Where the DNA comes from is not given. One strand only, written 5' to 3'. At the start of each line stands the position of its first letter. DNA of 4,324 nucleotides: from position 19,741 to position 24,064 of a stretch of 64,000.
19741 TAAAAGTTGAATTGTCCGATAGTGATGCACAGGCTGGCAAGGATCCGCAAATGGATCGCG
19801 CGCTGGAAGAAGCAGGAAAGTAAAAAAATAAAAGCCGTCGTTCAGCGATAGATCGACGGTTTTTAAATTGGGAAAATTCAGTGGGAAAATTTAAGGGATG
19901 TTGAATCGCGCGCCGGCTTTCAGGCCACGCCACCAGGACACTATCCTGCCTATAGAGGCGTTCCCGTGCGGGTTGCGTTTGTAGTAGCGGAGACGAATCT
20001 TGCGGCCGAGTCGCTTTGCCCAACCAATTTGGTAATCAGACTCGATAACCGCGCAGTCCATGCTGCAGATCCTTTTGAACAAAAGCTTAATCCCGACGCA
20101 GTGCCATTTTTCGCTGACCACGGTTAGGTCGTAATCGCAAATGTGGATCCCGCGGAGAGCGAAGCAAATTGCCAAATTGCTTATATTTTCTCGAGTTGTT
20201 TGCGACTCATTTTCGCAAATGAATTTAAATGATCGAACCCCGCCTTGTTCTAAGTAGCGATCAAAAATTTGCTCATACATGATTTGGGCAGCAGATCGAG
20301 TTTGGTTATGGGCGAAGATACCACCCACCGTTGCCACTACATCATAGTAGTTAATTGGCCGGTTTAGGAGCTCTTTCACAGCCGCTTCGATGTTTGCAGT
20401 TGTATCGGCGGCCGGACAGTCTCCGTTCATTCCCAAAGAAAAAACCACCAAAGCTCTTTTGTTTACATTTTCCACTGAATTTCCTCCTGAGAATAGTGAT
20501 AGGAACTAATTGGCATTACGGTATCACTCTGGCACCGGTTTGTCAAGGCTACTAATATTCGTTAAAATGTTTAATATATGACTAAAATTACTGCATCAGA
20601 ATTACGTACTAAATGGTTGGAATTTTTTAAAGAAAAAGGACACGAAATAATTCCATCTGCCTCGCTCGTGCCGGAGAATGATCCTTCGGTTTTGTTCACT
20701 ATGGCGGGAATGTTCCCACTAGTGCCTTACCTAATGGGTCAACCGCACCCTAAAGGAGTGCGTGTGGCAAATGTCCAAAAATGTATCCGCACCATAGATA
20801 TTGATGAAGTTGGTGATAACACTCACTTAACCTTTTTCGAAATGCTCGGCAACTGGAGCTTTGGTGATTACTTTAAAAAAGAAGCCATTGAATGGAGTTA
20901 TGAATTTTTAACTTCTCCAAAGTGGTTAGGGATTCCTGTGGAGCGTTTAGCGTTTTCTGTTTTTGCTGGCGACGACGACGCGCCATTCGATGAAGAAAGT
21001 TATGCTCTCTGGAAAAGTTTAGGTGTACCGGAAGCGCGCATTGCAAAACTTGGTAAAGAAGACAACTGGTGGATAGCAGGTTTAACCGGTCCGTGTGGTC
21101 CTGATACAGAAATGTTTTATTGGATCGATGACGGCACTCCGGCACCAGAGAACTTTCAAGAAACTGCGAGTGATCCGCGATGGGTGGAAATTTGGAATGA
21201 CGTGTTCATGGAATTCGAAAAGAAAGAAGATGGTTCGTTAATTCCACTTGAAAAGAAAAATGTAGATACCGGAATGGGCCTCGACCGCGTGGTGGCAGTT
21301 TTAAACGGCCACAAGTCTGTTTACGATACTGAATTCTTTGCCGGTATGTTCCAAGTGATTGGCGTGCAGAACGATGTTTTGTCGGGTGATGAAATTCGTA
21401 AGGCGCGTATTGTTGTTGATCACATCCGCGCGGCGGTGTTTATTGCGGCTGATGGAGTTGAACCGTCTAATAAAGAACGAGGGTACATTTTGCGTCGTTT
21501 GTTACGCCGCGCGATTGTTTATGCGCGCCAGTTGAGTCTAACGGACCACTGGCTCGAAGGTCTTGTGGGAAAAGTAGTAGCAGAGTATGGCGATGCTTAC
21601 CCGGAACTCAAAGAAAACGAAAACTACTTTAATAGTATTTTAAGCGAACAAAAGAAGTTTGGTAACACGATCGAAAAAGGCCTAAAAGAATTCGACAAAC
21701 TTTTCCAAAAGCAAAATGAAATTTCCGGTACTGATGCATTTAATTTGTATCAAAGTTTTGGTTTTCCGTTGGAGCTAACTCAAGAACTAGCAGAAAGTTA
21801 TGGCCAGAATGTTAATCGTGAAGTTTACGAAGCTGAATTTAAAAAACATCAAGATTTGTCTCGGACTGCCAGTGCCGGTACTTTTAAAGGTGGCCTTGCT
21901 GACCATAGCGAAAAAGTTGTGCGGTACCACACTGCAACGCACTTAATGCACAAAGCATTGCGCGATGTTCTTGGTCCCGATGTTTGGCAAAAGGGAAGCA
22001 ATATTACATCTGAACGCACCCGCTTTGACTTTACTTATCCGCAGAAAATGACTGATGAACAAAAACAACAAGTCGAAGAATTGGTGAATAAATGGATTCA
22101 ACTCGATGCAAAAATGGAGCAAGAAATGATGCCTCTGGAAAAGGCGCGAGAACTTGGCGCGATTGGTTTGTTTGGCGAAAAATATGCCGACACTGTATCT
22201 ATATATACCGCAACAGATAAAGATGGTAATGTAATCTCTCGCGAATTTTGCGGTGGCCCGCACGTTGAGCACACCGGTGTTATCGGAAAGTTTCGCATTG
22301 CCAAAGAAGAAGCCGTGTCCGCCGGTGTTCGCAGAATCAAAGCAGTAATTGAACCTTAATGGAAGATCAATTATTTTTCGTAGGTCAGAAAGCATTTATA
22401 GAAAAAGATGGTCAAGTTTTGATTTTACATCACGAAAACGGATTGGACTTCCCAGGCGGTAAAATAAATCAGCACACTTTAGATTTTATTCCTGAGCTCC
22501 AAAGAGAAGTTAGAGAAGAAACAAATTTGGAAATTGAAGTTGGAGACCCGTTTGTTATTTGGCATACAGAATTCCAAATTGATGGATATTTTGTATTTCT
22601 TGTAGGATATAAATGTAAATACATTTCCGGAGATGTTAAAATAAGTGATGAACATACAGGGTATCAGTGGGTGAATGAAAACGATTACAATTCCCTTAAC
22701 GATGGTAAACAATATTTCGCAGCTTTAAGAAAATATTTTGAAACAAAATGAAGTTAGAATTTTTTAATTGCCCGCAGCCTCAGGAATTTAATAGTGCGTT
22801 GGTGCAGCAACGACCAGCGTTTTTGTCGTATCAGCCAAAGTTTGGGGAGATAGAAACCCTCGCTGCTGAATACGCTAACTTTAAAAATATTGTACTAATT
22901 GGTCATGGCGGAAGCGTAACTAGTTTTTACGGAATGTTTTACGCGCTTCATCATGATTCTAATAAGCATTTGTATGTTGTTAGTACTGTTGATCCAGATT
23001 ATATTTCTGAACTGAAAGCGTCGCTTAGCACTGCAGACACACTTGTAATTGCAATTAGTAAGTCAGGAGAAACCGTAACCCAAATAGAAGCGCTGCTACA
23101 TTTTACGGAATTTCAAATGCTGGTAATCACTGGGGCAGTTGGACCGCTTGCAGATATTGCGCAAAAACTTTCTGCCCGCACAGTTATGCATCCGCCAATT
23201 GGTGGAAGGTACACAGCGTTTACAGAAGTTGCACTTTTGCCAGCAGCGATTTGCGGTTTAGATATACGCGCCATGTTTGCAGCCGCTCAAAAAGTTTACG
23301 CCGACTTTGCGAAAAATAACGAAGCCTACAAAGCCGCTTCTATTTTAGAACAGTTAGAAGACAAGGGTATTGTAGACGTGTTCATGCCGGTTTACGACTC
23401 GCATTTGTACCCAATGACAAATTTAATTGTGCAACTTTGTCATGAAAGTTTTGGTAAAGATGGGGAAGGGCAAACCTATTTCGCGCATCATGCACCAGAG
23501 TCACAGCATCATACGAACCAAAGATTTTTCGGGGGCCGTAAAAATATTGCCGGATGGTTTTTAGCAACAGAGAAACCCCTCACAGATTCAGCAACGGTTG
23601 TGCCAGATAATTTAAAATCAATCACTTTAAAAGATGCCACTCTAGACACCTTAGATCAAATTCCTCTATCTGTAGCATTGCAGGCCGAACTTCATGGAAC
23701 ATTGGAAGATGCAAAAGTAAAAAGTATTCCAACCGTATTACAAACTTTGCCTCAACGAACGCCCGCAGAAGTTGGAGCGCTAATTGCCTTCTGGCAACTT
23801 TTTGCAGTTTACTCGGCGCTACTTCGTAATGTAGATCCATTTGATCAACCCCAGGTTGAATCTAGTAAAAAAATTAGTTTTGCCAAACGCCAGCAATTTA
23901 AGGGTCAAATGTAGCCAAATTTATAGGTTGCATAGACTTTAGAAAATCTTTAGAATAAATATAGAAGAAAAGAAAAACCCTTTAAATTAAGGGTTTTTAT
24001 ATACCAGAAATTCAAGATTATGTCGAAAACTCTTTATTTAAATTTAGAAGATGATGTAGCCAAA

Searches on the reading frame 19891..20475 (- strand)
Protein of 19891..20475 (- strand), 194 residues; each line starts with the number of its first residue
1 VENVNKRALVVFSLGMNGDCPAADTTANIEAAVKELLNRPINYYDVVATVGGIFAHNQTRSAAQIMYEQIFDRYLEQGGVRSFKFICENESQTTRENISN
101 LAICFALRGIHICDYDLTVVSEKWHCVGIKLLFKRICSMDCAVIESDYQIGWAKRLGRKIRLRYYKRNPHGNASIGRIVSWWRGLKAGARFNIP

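Call 34: search_protein_families(library=pfam, proteins=[window:19891-20475:-], max_evalue=0.001)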
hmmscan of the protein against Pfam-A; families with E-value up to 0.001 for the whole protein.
window:19891-20475:- (194 aa): 1 family
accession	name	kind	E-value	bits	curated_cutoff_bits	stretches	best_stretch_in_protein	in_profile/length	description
PF02698.23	DUF218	-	8.9e-08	32.6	27.6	1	23-137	11-104/133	DUF218 domain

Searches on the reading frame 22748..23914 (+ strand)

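Call 35: search_protein_families(library=pfam, proteins=[window:22748-23914:+], max_evalue=0.001)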
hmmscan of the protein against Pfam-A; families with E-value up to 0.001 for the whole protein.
window:22748-23914:+ (388 aa): 2 families
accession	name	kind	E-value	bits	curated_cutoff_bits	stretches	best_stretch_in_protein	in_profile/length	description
PF00342.24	PGI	-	1.6e-09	37.4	22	1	43-380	94-465/486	Phosphoglucose isomerase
PF01380.27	SIS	-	0.00023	21.4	25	1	43-127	3-84/131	SIS domain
